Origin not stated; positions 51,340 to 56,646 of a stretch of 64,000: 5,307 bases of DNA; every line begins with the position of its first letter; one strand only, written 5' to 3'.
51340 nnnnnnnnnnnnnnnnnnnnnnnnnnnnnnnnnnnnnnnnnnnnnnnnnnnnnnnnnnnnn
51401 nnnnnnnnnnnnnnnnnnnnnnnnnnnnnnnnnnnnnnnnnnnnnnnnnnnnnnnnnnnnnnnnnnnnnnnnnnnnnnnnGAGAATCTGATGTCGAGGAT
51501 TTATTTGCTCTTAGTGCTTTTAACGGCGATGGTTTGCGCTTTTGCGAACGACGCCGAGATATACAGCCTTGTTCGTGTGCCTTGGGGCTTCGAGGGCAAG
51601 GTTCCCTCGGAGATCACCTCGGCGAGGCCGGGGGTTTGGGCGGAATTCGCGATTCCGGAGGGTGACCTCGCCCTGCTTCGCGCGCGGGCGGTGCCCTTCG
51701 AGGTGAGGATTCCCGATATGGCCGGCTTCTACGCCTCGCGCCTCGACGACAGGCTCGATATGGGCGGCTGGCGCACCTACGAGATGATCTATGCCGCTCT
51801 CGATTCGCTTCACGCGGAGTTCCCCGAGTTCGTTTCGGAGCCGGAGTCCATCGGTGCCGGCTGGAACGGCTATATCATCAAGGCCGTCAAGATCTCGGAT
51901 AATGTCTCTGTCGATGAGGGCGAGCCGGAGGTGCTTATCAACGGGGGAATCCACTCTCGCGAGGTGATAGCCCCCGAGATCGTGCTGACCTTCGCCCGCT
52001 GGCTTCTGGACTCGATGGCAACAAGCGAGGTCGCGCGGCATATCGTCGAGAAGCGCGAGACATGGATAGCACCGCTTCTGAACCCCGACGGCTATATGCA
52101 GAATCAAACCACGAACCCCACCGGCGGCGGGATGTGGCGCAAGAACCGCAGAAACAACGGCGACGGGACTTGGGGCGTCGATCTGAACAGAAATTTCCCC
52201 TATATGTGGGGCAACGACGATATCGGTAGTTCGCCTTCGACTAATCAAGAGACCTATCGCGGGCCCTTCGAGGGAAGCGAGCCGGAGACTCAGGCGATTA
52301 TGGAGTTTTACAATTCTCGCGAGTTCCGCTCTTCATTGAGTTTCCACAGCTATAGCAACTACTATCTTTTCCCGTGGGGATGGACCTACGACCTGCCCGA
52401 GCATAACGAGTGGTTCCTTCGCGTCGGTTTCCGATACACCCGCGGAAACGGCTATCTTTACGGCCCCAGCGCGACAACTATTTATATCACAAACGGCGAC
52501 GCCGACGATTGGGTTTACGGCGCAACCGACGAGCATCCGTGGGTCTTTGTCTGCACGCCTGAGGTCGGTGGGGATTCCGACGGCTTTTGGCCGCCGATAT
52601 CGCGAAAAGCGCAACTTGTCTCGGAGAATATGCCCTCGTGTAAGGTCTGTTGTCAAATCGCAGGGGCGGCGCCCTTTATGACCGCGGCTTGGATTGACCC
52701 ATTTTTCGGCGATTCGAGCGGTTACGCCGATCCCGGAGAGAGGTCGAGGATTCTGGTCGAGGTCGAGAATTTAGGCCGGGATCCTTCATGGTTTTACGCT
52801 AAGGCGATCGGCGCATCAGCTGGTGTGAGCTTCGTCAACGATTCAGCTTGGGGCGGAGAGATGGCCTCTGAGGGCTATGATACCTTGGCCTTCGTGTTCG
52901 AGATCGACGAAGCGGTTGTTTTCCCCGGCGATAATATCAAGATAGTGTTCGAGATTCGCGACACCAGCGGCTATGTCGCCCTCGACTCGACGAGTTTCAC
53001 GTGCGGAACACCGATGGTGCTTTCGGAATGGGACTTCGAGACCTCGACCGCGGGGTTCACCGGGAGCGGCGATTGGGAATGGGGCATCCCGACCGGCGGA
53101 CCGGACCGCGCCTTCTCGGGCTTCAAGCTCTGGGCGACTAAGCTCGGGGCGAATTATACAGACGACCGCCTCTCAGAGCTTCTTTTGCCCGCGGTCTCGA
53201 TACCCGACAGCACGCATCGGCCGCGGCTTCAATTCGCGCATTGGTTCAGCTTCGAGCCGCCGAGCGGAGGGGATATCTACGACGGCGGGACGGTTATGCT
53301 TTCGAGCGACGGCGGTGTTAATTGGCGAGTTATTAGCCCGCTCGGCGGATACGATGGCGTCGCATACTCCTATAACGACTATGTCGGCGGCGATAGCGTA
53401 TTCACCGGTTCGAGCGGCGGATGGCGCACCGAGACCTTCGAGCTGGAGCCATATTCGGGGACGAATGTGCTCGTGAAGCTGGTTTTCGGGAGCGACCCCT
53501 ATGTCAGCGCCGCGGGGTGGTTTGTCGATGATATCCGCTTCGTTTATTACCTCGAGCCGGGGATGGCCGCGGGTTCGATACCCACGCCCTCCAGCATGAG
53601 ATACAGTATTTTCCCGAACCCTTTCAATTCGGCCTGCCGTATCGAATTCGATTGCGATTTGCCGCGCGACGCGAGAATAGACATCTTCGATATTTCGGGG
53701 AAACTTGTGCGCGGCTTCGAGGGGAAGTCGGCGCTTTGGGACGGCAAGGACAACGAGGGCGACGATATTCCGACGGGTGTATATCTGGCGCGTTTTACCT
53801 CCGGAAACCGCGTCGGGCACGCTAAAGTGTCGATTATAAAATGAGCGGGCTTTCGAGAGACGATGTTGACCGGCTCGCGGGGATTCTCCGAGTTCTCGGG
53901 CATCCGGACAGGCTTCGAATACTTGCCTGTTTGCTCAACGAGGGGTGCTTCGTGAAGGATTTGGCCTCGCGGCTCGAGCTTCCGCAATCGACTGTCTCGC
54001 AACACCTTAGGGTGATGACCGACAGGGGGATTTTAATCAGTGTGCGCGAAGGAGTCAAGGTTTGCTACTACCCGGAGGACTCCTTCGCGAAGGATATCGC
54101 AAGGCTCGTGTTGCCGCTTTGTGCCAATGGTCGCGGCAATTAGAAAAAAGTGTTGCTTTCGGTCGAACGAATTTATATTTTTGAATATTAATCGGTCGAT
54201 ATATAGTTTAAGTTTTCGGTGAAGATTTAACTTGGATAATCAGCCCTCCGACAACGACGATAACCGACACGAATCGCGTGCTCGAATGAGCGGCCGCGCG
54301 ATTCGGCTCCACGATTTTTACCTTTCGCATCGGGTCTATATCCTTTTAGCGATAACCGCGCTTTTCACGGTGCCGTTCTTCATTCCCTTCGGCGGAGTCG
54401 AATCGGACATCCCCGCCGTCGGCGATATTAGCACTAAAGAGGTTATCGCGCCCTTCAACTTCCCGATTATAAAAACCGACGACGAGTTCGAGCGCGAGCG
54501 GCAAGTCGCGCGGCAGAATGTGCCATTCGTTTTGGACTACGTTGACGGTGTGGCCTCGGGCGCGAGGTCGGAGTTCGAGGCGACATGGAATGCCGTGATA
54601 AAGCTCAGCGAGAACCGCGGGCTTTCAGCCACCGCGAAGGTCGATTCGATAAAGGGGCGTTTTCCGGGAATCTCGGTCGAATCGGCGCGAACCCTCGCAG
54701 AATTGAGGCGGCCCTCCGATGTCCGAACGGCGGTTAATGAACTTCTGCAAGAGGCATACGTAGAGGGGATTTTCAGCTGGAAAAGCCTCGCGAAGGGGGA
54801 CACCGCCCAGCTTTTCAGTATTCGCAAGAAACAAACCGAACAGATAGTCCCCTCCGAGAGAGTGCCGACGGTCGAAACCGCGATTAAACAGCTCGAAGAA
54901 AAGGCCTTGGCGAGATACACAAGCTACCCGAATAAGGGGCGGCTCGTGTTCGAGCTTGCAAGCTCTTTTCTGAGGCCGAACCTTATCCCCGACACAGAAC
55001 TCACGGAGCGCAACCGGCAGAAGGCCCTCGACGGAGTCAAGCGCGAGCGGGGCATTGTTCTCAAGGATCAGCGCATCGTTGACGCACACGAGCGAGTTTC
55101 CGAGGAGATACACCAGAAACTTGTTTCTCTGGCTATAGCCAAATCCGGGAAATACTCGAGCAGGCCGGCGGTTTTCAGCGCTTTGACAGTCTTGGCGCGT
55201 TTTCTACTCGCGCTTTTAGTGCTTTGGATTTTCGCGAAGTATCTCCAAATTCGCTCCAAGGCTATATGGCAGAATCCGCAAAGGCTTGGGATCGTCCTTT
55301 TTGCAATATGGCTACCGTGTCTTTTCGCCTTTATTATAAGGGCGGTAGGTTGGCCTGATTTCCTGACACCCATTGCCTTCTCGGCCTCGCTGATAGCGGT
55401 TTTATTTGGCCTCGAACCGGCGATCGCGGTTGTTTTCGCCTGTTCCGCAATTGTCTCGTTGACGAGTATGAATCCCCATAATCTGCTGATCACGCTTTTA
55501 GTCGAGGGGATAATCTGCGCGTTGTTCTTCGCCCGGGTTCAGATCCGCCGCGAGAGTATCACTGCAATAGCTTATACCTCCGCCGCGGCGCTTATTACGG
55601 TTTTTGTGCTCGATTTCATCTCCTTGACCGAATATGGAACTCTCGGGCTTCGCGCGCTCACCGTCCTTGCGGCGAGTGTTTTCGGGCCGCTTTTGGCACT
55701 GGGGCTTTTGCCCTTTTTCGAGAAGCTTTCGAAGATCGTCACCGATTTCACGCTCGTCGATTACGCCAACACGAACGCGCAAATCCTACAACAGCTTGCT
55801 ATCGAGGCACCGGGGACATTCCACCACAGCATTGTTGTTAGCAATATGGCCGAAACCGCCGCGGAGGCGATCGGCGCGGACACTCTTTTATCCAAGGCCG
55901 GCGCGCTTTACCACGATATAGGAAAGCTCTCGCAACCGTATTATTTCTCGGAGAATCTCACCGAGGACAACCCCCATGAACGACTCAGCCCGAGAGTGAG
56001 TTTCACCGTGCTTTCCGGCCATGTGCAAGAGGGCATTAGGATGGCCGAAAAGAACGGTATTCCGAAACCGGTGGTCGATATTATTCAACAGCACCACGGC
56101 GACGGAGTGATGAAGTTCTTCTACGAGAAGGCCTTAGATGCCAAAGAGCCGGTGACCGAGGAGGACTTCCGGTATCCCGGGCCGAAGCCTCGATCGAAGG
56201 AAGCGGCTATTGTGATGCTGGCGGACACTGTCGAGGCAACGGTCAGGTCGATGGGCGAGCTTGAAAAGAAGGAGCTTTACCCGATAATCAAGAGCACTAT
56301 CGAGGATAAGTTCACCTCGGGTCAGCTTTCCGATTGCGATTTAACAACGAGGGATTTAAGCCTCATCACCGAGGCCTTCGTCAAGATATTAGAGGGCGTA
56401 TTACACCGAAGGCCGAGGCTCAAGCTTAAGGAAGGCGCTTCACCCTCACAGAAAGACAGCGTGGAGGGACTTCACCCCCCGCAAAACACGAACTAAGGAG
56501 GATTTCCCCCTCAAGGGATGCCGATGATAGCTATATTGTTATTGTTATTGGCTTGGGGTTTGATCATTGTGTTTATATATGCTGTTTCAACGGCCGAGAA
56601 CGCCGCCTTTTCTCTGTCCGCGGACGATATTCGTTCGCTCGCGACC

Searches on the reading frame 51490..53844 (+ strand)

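Call 54: search_protein_families(library=pfam, proteins=[window:51490-53844:+], max_evalue=0.0001)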
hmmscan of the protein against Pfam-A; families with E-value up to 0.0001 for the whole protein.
window:51490-53844:+ (784 aa): 2 families
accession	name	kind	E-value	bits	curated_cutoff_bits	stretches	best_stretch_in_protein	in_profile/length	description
PF00246.29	Peptidase_M14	-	1.1e-61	209.4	21.6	1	100-381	1-284/286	Zinc carboxypeptidase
PF18962.6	Por_Secre_tail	-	7.1e-06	26.7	27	1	707-780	1-73/75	Secretion system C-terminal sorting domain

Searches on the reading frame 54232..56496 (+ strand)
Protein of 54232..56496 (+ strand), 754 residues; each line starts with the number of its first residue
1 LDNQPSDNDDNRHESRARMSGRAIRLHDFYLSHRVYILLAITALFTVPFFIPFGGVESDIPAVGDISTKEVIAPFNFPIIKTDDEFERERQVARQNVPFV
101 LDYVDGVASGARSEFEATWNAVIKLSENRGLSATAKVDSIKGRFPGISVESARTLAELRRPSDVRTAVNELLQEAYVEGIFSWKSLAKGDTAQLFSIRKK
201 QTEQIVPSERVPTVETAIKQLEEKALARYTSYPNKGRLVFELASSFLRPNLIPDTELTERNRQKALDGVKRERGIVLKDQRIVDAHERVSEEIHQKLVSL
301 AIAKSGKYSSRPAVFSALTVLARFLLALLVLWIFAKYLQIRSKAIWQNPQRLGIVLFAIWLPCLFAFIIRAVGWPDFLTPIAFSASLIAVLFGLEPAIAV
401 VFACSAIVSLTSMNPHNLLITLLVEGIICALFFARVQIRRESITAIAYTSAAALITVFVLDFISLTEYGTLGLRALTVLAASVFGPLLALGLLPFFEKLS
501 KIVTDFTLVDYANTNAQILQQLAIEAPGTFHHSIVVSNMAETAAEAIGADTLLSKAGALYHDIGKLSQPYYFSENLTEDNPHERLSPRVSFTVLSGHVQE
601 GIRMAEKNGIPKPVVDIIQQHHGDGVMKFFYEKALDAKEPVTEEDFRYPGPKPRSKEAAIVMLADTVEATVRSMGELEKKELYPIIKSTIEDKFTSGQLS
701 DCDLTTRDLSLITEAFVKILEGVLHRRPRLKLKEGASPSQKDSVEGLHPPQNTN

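Call 54: search_protein_families(library=pfam, proteins=[window:54232-56496:+], max_evalue=0.0001)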
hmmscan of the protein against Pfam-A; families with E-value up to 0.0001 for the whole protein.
window:54232-56496:+ (754 aa): 3 families
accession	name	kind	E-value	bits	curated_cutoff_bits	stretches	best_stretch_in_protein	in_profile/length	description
PF07697.16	7TMR-HDED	-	6.8e-29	101.9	27.6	1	63-301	2-221/224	7TM-HD extracellular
PF01966.28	HD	-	4e-17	63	22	1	529-669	1-115/116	HD domain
PF07698.17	7TM-7TMR_HD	-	7.2e-16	59.1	29.4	1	318-504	2-190/190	7TM receptor with intracellular HD hydrolase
